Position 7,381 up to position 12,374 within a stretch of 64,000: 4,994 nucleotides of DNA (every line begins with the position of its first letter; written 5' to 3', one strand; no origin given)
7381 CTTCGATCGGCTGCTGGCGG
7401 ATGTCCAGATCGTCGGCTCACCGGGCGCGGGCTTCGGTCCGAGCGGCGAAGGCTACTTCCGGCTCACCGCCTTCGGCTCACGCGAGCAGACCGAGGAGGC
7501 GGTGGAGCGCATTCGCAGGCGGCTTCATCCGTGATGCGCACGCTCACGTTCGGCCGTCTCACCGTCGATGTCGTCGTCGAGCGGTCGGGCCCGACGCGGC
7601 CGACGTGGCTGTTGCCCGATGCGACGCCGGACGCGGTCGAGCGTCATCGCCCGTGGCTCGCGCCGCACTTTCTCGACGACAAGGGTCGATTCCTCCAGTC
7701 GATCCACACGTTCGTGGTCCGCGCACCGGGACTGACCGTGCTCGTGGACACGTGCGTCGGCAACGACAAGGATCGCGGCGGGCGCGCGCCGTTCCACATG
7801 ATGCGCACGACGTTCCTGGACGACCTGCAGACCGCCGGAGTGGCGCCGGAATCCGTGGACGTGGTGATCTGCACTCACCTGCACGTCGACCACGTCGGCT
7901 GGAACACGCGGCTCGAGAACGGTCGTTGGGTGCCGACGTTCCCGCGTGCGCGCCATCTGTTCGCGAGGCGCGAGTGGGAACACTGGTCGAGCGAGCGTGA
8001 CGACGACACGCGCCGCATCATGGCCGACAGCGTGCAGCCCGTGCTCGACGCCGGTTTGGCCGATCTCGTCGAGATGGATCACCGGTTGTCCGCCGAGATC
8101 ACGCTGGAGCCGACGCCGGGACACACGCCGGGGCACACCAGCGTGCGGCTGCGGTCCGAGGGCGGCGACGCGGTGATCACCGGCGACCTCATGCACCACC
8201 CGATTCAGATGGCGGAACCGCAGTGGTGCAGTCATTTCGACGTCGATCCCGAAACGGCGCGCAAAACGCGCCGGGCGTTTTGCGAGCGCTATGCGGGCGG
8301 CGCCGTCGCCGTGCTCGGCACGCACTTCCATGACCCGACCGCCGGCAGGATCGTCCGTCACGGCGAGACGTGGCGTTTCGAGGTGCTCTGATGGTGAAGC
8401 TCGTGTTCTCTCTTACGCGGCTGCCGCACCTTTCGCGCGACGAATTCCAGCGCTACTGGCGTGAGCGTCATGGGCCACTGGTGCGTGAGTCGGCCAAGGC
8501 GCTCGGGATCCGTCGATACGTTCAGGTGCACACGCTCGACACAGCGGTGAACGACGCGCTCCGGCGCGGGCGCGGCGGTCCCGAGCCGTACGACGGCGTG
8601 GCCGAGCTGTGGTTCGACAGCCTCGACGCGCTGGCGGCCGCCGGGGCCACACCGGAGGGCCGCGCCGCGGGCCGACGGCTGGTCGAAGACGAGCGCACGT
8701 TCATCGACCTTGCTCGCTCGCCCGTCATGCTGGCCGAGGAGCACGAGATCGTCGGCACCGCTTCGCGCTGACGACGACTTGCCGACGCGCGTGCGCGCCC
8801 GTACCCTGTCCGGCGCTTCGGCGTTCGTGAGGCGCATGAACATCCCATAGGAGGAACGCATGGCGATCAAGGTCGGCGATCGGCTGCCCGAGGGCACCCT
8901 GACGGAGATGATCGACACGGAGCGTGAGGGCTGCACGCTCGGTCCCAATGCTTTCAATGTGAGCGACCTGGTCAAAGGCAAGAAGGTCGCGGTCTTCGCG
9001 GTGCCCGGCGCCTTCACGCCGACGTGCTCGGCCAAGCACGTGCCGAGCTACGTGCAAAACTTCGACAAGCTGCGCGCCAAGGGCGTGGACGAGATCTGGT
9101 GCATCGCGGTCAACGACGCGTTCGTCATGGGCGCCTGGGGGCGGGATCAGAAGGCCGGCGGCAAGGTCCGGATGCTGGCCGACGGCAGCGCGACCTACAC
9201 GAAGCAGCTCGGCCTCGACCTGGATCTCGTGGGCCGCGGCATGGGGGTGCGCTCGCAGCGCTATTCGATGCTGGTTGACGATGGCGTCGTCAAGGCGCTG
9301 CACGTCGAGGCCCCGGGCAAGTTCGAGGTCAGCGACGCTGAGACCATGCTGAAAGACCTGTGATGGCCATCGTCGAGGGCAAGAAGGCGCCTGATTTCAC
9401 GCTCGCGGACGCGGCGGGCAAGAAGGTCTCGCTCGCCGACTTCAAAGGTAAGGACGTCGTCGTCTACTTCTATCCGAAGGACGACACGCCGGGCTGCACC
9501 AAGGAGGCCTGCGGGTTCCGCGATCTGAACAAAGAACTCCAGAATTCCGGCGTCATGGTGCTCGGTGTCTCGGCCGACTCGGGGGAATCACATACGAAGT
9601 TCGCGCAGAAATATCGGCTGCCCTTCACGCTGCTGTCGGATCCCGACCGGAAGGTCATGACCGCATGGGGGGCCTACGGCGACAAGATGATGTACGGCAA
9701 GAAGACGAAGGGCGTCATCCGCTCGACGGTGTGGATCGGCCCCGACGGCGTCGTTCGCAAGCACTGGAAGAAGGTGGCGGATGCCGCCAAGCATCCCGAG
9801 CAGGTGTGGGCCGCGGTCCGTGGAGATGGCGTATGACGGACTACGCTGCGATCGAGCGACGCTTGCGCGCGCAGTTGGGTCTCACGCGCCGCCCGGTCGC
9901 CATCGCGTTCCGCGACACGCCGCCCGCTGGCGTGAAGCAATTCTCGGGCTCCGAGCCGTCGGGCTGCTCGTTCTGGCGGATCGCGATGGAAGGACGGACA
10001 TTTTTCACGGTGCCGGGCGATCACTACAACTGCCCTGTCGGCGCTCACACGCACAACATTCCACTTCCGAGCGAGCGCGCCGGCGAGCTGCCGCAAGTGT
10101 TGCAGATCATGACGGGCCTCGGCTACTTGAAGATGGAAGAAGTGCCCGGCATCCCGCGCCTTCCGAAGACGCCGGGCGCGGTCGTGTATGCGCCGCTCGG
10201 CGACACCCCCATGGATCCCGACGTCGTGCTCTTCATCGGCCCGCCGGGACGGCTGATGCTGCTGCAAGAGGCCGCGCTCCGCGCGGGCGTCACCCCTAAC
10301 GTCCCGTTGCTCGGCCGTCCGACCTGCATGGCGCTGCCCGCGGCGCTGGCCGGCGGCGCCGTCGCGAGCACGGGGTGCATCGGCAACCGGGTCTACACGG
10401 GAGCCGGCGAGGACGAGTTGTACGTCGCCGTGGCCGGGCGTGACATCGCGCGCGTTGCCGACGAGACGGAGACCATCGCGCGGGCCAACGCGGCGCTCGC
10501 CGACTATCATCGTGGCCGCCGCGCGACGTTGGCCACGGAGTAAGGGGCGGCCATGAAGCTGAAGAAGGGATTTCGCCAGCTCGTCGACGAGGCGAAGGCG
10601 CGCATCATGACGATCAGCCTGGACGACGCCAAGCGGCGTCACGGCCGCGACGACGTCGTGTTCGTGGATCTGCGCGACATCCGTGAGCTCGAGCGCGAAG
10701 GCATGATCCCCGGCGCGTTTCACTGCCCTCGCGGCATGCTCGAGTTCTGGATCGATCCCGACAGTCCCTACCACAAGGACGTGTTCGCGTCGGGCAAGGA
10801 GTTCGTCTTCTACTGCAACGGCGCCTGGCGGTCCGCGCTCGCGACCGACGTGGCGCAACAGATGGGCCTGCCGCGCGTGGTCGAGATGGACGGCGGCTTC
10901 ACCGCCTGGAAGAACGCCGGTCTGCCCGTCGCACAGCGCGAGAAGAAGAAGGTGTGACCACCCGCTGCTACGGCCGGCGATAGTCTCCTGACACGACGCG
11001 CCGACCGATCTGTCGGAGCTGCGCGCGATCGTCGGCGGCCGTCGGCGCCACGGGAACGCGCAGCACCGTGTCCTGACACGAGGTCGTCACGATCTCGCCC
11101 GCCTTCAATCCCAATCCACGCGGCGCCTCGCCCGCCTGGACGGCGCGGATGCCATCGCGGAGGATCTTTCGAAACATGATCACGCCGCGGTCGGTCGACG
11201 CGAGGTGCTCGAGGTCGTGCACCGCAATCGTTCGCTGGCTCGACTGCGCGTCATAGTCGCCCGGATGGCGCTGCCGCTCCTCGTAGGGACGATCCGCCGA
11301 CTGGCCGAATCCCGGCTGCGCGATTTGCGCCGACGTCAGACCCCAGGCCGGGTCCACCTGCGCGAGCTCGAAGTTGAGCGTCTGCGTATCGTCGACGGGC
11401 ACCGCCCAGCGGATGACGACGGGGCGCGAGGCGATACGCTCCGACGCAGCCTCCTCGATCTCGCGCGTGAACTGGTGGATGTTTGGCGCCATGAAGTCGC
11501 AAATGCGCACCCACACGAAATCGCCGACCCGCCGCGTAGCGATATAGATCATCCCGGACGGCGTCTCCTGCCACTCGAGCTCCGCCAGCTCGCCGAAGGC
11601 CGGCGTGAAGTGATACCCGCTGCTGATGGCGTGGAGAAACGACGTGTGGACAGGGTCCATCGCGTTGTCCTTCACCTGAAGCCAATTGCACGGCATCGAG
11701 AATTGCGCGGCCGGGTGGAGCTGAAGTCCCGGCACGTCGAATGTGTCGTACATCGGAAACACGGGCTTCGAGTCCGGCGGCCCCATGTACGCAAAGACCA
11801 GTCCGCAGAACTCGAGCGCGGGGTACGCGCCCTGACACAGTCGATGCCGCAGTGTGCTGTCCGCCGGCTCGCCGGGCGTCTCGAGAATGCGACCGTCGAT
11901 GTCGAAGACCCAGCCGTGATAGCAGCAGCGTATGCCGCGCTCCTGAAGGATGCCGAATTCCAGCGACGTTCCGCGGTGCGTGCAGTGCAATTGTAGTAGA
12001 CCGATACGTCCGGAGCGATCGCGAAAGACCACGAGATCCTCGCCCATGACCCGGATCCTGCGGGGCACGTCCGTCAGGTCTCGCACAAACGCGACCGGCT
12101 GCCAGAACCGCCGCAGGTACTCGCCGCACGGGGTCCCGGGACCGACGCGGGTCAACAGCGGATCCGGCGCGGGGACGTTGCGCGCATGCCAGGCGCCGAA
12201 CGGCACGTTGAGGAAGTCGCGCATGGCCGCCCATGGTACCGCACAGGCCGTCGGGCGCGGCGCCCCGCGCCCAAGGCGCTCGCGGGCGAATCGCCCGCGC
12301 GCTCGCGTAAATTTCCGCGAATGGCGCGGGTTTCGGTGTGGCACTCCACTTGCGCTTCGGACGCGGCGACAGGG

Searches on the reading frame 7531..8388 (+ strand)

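Call 76: search_protein_families(library=pfam, proteins=[window:7531-8388:+], max_evalue=0.0001)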
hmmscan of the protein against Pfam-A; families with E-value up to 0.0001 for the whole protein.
window:7531-8388:+ (286 aa): 1 family
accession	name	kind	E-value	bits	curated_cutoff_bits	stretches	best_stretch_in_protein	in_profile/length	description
PF00753.33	Lactamase_B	-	4.3e-22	79.4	22.7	1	58-244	6-175/196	Metallo-beta-lactamase superfamily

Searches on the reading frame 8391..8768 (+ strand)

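Call 76: search_protein_families(library=pfam, proteins=[window:8391-8768:+], max_evalue=0.0001)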
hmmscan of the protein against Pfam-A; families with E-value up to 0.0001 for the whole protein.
window:8391-8768:+ (126 aa): 1 family
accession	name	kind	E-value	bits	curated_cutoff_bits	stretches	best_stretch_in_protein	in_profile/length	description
PF07110.17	EthD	-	3.2e-25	89.5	22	1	12-107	2-95/96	EthD domain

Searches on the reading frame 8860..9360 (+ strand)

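Call 76: search_protein_families(library=pfam, proteins=[window:8860-9360:+], max_evalue=0.0001)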
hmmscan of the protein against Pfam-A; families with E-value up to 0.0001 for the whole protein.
window:8860-9360:+ (167 aa): 2 families
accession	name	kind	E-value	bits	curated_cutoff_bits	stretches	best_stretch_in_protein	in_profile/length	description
PF08534.16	Redoxin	-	5.5e-39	133.7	26.6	1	4-164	1-148/148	Redoxin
PF00578.27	AhpC-TSA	-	4.5e-10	40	26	1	6-145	2-122/124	AhpC/TSA family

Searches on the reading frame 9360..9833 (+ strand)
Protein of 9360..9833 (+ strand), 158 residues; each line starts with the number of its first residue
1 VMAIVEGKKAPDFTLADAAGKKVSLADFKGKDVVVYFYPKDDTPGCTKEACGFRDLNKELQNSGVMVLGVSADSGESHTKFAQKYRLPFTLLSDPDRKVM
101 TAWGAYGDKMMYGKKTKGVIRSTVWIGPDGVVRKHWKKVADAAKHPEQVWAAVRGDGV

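Call 76: search_protein_families(library=pfam, proteins=[window:9360-9833:+], max_evalue=0.0001)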
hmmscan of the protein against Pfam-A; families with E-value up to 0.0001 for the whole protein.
window:9360-9833:+ (158 aa): 2 families
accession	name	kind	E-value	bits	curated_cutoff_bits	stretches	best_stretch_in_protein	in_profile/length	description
PF00578.27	AhpC-TSA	-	2.8e-42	144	26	1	7-134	2-123/124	AhpC/TSA family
PF08534.16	Redoxin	-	3.1e-26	92.4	26.6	1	6-135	2-131/148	Redoxin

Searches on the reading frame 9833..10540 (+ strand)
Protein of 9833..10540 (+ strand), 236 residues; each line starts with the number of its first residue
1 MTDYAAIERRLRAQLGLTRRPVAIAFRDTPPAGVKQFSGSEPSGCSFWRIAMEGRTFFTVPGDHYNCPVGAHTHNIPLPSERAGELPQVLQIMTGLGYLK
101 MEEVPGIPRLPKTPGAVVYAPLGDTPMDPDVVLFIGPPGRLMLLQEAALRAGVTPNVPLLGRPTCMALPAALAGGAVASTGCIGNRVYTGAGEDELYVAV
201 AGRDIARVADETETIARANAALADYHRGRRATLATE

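Call 76: search_protein_families(library=pfam, proteins=[window:9833-10540:+], max_evalue=0.0001)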
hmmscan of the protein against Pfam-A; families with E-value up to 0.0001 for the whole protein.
window:9833-10540:+ (236 aa): 1 family
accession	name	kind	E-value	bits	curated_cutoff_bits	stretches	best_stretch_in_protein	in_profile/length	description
PF02596.20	DUF169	-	2.6e-22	80.2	27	1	11-209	2-207/209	Uncharacterised ArCR, COG2043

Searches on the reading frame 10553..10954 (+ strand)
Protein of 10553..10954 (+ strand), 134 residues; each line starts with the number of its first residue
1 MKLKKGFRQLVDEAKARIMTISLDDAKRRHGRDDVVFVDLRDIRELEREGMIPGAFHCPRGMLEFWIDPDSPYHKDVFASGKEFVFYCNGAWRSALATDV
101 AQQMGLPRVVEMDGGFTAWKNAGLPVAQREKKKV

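Call 76: search_protein_families(library=pfam, proteins=[window:10553-10954:+], max_evalue=0.0001)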
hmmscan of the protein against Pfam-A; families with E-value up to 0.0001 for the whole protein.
window:10553-10954:+ (134 aa): 1 family
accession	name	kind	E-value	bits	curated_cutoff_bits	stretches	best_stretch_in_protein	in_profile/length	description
PF00581.25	Rhodanese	-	9.9e-19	68.1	22.2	1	23-122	2-102/102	Rhodanese-like domain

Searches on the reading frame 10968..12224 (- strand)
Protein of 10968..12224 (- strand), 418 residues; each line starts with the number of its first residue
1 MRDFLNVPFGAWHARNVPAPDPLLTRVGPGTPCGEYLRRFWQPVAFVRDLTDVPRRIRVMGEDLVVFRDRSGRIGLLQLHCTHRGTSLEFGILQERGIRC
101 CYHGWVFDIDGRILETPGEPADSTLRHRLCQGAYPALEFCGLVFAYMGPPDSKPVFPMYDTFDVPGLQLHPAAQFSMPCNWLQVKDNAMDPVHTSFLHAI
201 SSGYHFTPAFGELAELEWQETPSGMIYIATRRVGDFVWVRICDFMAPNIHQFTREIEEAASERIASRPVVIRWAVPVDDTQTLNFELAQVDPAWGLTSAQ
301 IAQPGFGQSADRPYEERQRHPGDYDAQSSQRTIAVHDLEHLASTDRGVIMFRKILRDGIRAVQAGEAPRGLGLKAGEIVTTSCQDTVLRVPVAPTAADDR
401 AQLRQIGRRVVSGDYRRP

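Call 4: search_protein_families(library=pfam, proteins=[window:10968-12224:-], max_evalue=1)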
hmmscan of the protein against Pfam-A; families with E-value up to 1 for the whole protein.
window:10968-12224:- (418 aa): 3 families
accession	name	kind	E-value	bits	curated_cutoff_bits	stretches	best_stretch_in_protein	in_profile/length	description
PF00355.32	Rieske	-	1.8e-17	63.5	20.3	1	41-120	2-82/88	Rieske [2Fe-2S] domain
PF19301.5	LigXa_C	-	6e-08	32.6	27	1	145-200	1-55/304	LigXa C-terminal domain like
PF19112.6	VanA_C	-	0.00011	22.8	23.5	1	177-227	1-50/193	Vanillate O-demethylase oxygenase C-terminal domain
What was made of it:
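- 10968..12224 (-): Divergent Rieske oxygenase gene (context). It shares the 184-bp control region with gene 1. Call 4.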

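Call 5: search_protein_families(library=ncbifam, proteins=[window:10968-12224:-], max_evalue=1)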
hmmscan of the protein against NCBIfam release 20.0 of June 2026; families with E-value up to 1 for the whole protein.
window:10968-12224:- (418 aa): 7 families
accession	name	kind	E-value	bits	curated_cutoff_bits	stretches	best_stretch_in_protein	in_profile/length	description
NF052579.1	BetMthstMoxSdmAMthl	equivalog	2.9e-11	43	600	1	41-153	18-132/351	4beta-methylsterol monooxygenase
NF042946.1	3PPDioc_HcaE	equivalog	6.5e-07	28.7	830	1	59-134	58-133/450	3-phenylpropionate/cinnamic acid dioxygenase subunit alpha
NF058607.1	GlBtMonoOxGbcA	equivalog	0.00013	20.5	670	1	59-114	76-132/420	glycine betaine monooxygenase oxygenase subunit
TIGR03228.1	anthran_1_2_A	equivalog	0.00026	19.8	671.9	1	58-119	58-122/438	anthranilate 1,2-dioxygenase large subunit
TIGR03229.1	benzo_1_2_benA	equivalog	0.0009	18.2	780.95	1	63-116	63-117/433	benzoate 1,2-dioxygenase large subunit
NF041684.1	ant_diox_AndAc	equivalog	0.0043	15.7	750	1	63-117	71-126/418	anthranilate 1,2-dioxygenase large subunit AndAc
NF041683.1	ant_diox_AndAb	equivalog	0.0058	16.8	150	1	41-110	2-71/100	anthranilate 1,2-dioxygenase ferredoxin subunit AndAb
